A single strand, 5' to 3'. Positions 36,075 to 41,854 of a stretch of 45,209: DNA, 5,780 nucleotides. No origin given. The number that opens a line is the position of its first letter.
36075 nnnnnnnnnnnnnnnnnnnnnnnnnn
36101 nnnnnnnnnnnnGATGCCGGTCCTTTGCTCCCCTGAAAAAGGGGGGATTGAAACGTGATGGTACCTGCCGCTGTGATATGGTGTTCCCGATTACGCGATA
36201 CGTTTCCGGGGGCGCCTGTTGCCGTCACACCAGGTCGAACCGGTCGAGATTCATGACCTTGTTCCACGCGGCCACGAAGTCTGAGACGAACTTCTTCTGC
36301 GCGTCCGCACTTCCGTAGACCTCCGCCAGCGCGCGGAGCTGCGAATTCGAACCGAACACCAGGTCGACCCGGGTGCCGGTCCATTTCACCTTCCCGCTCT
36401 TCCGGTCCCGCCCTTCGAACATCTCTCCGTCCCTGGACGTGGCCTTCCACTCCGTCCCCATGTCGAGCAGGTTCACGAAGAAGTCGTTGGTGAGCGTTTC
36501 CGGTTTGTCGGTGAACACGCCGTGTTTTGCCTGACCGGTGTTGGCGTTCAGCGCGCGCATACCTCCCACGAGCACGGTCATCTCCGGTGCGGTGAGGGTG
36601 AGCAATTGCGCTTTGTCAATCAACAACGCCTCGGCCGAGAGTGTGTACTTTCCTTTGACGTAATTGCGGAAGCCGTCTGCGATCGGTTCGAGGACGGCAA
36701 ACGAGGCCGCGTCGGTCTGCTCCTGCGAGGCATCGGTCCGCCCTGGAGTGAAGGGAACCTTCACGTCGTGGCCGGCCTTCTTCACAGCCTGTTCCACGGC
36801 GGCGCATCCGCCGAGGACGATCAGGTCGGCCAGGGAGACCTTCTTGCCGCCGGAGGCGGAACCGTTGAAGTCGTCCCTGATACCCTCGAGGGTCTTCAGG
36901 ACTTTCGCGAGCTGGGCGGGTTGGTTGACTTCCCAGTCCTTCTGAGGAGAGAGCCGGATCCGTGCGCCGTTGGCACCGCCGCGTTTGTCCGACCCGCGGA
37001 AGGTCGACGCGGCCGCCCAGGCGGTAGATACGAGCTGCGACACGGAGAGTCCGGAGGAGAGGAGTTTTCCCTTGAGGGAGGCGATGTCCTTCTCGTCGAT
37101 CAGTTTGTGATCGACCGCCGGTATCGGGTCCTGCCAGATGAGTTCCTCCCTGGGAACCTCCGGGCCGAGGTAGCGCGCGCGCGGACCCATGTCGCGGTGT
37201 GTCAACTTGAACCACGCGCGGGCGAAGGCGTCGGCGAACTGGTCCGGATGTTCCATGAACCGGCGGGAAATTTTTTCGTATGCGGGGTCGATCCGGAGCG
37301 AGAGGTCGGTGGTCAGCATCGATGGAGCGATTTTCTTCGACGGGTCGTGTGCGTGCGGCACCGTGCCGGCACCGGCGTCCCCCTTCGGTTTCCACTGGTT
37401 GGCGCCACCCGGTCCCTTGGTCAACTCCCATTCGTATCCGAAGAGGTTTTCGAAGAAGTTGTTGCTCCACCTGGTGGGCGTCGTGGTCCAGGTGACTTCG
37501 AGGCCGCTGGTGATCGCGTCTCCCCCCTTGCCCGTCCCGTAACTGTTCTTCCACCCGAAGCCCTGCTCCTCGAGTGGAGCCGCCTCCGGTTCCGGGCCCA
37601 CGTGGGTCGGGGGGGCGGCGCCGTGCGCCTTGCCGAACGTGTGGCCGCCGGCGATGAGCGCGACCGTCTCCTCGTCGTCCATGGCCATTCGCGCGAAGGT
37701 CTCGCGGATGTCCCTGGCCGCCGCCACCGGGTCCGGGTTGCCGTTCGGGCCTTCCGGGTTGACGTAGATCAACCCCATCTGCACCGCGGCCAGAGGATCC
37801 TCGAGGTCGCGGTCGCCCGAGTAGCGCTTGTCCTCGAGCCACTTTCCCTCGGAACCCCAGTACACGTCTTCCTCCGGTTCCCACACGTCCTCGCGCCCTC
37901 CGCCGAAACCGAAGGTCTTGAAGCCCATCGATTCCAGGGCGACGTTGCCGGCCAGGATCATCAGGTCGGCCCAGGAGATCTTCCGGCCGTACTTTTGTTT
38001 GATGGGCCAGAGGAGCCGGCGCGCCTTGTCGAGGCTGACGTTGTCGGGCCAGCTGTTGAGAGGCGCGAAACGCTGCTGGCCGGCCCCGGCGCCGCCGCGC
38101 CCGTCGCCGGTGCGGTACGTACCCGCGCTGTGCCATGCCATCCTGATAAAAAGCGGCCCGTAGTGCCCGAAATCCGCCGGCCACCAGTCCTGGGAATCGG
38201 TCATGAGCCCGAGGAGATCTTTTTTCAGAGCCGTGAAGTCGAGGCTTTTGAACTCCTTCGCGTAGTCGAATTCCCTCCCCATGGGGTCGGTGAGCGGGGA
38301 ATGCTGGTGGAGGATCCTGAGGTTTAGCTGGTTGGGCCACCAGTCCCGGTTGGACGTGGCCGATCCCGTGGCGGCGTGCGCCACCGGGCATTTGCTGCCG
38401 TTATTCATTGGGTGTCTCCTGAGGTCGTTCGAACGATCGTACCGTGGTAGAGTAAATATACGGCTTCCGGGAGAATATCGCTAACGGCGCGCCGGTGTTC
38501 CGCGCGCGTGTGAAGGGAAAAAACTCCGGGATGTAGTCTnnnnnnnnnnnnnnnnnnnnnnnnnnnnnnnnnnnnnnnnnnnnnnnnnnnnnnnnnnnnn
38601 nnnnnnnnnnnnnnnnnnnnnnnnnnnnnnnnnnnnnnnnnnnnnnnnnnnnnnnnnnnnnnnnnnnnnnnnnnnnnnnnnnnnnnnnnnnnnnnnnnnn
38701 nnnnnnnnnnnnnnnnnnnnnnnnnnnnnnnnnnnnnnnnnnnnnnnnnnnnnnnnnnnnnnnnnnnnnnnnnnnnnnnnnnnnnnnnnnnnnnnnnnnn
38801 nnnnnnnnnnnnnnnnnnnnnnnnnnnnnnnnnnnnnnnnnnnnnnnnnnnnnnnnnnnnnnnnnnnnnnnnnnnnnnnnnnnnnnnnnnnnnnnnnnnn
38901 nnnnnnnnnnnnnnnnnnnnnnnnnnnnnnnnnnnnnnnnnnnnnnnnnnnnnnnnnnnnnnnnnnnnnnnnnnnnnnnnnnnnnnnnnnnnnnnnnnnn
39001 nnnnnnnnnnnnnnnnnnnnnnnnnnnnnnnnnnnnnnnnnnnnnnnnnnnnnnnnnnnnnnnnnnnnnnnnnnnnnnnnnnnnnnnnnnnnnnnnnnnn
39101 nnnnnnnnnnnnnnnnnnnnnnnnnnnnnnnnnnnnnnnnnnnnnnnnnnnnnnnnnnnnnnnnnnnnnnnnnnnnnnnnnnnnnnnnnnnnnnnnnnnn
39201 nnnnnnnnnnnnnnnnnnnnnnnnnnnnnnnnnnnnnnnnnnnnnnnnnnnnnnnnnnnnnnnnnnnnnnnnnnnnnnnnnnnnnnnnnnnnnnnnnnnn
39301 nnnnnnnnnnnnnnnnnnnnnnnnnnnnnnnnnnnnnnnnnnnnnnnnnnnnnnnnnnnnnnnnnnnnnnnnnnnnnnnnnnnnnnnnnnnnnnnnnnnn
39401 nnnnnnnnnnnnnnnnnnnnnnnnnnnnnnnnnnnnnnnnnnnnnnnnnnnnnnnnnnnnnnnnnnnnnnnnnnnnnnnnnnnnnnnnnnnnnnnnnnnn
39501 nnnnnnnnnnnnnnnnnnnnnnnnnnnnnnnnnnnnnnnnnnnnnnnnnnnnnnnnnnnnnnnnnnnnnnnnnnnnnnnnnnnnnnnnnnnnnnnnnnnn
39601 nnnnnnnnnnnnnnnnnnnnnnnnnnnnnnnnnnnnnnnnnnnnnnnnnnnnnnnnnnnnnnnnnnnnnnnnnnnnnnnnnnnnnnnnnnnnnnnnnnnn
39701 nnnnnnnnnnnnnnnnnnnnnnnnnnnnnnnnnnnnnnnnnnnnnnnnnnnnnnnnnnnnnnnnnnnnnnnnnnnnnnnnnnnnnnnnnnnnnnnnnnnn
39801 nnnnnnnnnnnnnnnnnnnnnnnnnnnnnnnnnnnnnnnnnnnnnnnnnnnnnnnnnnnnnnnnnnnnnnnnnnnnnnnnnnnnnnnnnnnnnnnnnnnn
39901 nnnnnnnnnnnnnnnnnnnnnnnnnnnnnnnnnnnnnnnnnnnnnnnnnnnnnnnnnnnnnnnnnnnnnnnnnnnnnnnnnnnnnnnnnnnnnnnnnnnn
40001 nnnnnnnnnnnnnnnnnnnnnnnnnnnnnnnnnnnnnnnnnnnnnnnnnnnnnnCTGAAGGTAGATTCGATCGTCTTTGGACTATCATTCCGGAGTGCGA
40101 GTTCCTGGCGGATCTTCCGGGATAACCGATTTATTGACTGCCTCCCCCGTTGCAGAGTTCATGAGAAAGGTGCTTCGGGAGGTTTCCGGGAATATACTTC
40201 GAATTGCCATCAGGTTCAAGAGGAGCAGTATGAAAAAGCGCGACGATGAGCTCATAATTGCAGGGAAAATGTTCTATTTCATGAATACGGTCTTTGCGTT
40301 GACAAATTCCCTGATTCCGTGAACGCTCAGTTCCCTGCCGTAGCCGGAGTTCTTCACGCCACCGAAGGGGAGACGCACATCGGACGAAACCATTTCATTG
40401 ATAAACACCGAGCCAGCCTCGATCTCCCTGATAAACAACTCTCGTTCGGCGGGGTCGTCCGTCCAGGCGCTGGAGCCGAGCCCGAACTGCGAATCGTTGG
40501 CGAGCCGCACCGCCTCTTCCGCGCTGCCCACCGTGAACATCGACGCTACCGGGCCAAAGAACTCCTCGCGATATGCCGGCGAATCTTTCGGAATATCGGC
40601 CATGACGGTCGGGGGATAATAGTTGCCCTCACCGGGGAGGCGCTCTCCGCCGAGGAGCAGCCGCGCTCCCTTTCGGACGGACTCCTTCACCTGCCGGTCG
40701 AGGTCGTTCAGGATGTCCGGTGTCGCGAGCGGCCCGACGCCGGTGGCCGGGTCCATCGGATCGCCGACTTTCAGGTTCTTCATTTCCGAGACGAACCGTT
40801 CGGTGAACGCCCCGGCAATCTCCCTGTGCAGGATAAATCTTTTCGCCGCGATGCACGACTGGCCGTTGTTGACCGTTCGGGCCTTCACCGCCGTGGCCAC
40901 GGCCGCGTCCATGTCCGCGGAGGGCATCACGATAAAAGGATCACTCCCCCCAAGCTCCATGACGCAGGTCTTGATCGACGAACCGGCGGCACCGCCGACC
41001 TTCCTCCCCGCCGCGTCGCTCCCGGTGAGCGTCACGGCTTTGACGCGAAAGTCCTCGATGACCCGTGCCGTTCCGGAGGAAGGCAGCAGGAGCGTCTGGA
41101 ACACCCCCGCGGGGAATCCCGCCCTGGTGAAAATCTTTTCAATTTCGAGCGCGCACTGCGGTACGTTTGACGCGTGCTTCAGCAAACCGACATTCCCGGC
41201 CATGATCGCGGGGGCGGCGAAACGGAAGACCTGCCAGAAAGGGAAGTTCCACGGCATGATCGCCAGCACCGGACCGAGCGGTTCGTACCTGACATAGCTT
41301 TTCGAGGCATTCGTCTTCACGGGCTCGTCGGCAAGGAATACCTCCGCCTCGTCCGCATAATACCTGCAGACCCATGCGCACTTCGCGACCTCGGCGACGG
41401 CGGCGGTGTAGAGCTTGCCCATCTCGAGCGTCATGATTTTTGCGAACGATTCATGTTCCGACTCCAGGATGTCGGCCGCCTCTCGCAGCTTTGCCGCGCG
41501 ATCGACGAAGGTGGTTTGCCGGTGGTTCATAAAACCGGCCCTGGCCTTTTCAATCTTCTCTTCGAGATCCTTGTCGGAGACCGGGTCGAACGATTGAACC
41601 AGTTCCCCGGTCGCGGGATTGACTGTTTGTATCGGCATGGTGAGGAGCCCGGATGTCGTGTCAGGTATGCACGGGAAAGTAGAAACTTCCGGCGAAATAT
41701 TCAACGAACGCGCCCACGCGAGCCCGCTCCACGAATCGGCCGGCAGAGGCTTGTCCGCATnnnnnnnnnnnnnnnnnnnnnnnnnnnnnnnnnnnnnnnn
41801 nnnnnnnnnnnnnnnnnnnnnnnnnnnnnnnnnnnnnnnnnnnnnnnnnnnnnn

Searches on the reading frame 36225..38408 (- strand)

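Call 70: search_protein_families(library=pfam, proteins=[window:36225-38408:-], max_evalue=0.0001)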
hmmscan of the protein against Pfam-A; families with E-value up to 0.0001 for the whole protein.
window:36225-38408:- (727 aa): 1 family
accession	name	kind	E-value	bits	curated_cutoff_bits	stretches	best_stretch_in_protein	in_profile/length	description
PF00141.28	peroxidase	-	4.9e-75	252.8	27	2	80-386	12-236/237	Peroxidase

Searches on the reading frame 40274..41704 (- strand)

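Call 70: search_protein_families(library=pfam, proteins=[window:40274-41704:-], max_evalue=0.0001)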
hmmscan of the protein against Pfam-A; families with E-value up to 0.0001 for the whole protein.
window:40274-41704:- (476 aa): 1 family
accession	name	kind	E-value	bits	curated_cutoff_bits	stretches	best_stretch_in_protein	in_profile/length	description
PF00171.27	Aldedh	-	5.3e-136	454.3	23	1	25-473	9-461/461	Aldehyde dehydrogenase family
